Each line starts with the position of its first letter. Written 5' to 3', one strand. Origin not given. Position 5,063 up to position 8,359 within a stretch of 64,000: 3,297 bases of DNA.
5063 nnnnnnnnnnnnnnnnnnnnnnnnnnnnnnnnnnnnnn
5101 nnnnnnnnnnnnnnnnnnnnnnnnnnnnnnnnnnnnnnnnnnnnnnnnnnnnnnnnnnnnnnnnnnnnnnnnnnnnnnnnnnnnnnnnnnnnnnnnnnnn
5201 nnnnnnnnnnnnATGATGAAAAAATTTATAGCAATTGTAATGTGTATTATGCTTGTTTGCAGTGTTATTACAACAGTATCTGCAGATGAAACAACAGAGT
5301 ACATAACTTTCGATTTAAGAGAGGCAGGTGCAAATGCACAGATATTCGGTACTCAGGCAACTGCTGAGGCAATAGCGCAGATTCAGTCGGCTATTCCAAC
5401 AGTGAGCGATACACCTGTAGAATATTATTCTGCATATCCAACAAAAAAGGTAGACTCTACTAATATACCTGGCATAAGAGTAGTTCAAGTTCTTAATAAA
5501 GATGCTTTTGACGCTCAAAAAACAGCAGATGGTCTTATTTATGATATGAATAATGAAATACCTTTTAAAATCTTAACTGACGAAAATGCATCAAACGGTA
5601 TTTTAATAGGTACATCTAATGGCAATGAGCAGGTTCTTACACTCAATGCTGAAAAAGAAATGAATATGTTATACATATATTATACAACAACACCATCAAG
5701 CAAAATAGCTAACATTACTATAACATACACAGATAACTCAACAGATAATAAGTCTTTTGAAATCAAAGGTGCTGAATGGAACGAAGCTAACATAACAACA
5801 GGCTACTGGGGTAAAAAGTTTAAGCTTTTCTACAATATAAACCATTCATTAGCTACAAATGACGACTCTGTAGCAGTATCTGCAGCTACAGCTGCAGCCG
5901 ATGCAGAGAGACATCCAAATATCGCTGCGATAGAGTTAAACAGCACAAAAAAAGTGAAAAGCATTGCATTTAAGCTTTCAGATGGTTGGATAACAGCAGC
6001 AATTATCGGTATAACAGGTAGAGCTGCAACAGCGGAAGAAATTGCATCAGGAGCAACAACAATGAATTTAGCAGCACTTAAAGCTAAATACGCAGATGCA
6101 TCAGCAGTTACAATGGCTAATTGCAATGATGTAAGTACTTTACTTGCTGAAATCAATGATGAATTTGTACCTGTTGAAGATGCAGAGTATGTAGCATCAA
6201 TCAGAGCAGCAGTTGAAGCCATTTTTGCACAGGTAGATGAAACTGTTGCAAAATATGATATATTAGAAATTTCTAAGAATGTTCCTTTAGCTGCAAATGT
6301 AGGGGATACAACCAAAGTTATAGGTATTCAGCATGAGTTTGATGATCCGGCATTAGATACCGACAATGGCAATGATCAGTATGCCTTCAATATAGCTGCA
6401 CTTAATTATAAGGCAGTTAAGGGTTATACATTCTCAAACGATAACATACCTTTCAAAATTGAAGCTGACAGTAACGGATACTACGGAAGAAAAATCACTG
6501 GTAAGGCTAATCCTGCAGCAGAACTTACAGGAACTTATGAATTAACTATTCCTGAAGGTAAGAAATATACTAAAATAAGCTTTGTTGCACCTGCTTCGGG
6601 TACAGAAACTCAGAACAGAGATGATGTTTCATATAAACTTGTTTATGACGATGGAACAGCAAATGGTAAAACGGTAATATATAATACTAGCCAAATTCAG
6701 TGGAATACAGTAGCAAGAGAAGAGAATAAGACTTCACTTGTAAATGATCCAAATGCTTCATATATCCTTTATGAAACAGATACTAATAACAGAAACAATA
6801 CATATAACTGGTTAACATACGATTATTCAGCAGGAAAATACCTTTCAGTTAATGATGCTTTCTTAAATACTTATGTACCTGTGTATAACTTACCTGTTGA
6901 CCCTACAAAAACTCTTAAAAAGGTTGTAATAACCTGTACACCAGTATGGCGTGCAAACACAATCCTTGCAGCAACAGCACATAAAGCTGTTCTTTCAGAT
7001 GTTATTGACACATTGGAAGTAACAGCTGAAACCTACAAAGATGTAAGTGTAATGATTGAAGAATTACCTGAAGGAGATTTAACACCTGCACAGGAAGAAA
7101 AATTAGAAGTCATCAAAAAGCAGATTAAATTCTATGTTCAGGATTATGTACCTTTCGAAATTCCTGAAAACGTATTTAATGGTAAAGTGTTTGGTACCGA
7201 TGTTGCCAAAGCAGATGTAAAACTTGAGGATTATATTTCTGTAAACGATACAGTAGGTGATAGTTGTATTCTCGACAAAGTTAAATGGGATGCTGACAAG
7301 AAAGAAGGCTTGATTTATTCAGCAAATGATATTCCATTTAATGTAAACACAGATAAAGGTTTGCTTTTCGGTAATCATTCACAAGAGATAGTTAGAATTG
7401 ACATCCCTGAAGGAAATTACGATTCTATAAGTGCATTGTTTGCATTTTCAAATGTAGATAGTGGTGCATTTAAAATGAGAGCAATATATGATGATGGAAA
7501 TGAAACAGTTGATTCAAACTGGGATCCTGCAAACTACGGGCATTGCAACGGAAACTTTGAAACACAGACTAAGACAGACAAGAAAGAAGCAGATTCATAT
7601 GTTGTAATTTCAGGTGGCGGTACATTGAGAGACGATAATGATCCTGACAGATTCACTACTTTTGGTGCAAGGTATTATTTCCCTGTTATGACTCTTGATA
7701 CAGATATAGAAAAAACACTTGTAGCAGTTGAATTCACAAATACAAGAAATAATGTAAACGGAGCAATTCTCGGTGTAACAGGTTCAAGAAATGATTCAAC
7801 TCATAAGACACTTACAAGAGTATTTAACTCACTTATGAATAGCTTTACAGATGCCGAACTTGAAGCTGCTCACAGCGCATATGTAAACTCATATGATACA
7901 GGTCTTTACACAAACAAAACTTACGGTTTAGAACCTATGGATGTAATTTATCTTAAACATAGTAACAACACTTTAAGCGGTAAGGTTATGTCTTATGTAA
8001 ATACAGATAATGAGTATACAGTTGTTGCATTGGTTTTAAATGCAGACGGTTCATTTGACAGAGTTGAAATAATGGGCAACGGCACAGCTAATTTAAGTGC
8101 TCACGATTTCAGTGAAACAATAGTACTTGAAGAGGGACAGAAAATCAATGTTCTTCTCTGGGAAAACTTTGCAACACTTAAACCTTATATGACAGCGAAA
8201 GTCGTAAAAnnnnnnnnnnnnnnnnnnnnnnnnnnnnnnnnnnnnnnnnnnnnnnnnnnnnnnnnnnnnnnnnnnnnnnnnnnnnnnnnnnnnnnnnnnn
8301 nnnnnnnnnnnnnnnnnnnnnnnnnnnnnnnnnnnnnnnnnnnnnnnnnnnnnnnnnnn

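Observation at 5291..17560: Unassigned ~160-240 aa module present seven times across three proteins (A x3, B x2, D x2)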

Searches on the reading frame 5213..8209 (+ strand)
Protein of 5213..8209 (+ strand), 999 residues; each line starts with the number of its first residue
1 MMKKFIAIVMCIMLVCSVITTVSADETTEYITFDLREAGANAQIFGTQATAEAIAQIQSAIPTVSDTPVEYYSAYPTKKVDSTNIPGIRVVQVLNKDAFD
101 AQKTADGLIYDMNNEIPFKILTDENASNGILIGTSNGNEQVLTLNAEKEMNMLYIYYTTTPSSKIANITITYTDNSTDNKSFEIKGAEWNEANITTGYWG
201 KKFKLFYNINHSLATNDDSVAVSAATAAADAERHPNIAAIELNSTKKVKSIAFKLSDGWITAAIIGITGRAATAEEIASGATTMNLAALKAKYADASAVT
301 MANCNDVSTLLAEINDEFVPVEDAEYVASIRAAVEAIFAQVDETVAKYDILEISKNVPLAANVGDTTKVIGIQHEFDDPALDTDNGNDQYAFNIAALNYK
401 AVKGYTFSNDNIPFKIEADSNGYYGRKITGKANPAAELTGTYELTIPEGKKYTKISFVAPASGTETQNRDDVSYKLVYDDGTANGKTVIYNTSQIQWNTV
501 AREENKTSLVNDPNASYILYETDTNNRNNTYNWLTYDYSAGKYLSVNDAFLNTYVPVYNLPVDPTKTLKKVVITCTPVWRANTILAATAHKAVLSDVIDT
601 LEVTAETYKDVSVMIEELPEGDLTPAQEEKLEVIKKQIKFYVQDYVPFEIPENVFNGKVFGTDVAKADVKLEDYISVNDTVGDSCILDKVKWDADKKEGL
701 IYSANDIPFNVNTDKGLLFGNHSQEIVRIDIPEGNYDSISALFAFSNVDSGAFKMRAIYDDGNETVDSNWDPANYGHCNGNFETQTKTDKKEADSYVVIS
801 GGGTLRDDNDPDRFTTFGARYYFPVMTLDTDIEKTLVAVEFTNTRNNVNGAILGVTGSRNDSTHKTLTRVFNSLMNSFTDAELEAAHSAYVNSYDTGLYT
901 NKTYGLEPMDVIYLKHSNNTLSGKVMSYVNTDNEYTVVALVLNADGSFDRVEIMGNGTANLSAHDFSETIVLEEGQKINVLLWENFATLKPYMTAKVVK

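Call 5: search_protein_families(library=pfam, proteins=[window:5213-8209:+], max_evalue=0.1)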
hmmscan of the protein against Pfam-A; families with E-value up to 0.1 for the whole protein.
window:5213-8209:+ (999 aa): 0 families

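Call 16: search_protein_families(library=ncbifam, proteins=[window:5213-8209:+], max_evalue=0.1)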
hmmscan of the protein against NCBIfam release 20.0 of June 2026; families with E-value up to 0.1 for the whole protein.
window:5213-8209:+ (999 aa): 1 family
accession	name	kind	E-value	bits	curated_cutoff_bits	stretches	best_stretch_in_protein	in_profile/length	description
TIGR03015.1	pepcterm_ATPase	hypoth_equivalog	0.034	13.6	324.5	0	18-63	188-233/269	XrtA/PEP-CTERM system-associated ATPase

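Call 29: list_cluster_members(proteins=[window:5213-8209:+, window:8278-12333:+, window:16075-20163:+, P0001, P0011, P0017, P0032, P0036, P0045, P0015])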
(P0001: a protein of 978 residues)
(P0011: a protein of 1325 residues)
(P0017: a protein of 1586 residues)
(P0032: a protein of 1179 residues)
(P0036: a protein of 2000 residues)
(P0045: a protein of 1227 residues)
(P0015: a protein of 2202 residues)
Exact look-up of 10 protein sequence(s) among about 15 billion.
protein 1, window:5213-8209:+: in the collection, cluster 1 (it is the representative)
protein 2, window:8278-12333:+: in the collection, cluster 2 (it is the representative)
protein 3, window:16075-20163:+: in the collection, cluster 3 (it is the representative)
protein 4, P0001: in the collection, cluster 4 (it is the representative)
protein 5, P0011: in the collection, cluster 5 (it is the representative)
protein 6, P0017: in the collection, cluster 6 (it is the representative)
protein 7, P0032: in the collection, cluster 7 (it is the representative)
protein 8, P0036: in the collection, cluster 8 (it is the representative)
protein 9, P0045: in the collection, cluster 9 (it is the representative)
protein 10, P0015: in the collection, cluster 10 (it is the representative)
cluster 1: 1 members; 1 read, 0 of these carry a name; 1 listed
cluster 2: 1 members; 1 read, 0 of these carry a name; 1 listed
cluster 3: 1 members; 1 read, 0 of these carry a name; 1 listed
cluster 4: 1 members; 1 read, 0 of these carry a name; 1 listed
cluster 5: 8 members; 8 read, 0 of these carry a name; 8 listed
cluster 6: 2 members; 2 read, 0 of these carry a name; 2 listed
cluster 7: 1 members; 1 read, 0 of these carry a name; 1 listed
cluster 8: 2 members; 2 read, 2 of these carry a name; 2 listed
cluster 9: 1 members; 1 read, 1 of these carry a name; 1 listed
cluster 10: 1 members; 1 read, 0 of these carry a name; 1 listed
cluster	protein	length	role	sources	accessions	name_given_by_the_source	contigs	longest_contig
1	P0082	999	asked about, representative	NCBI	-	-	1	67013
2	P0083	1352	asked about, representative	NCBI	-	-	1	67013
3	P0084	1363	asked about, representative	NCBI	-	-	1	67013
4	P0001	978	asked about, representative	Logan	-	-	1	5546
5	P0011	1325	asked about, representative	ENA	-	-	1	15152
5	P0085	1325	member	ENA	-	-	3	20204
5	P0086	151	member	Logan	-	-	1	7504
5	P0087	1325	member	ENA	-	-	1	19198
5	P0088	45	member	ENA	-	-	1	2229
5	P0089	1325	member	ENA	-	-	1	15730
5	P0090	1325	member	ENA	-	-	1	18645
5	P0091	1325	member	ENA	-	-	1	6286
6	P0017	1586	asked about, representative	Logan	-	-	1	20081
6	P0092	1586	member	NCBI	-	-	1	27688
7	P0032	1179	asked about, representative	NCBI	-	-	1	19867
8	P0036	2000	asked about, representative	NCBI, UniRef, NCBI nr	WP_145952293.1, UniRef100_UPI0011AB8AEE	hypothetical protein [Paludisphaera borealis] | hypothetical protein n=1 Tax=Paludisphaera borealis TaxID=1387353 RepID=UPI0011AB8AEE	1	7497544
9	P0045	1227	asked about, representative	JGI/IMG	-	fibronectin type 3 domain-containing protein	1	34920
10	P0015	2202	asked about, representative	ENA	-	-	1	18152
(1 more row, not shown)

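Call 69: find_homologous_proteins(query=window:5213-8209:+, max_evalue=0.00001)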
Query window:5213-8209:+ (999 aa): 5 proteins with E <= 0.00001 among 8000 candidates.
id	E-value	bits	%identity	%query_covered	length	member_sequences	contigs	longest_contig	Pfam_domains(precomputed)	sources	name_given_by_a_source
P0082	0.0e+0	2221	100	100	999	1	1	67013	-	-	-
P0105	0.0e+0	1036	53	100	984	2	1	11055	-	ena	-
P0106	8.0e-226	771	43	100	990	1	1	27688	-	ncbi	-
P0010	9.7e-139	482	40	75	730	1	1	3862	-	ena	-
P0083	3.0e-117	411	48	48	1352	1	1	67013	PF13205.13,PF00395.26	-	-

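Call 76: find_encoding_contigs(protein=P0106, flank=10000, max_places=2)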
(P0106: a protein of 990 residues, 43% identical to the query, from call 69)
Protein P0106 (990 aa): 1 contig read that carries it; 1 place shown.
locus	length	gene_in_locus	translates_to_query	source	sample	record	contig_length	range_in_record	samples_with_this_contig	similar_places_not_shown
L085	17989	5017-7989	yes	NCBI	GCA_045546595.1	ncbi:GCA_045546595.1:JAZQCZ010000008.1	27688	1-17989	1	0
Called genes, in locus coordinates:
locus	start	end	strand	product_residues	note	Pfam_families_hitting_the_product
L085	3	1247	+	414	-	?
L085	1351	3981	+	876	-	-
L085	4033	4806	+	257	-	PF00165:HTH_AraC (weak), PF12833:HTH_18, PF00165:HTH_AraC (weak)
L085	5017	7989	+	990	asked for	-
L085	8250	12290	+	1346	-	PF13205:Big_5 (weak), PF00395:SLH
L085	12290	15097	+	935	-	-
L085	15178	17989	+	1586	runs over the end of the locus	PF13229:Beta_helix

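Call 77: find_encoding_contigs(protein=window:5213-8209:+, flank=1000, max_places=2)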
Protein window:5213-8209:+ (999 aa): no gene with exactly this product is on record in the collection.
